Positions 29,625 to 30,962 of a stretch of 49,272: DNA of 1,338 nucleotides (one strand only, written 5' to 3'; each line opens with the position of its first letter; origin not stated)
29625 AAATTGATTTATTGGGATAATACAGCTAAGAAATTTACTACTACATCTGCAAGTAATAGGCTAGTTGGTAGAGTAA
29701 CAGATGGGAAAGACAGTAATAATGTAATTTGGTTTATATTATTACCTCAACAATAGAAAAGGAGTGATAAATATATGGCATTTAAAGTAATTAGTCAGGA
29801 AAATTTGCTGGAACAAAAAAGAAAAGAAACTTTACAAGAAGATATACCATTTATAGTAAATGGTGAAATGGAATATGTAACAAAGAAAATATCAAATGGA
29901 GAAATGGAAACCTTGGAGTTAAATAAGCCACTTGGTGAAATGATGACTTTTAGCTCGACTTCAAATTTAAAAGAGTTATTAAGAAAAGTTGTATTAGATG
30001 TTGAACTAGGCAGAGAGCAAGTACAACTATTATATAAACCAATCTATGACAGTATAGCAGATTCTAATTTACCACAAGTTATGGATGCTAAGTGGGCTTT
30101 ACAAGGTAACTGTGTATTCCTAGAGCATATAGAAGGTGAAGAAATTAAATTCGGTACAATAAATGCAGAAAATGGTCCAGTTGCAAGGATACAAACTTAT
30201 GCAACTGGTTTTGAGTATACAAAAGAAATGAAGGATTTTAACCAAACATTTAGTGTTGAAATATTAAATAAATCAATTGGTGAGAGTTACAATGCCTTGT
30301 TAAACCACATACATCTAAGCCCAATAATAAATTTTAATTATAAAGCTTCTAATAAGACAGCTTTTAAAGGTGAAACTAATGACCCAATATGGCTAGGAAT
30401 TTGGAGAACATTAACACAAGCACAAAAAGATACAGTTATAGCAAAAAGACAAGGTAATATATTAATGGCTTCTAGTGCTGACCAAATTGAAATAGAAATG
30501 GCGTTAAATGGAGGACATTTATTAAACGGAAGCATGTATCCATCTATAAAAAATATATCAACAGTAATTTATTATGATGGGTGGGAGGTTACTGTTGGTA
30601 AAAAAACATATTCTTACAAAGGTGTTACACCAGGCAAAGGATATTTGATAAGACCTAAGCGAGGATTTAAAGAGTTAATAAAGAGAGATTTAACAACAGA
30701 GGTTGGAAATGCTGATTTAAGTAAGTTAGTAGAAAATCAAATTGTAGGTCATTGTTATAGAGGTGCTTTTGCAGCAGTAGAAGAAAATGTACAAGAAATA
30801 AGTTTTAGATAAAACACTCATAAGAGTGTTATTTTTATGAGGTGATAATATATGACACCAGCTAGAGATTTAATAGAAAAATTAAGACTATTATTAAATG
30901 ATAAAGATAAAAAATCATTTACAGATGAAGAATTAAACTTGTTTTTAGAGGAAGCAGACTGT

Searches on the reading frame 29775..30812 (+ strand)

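Call 28: search_protein_families(library=pfam, proteins=[window:29775-30812:+], max_evalue=0.001)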
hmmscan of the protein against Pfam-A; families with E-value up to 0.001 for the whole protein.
window:29775-30812:+ (345 aa): 1 family
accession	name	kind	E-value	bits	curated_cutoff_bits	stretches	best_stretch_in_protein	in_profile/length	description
PF25209.1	Phage_capsid_4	-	6.6e-05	23.8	27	1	117-247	54-173/262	Phage capsid protein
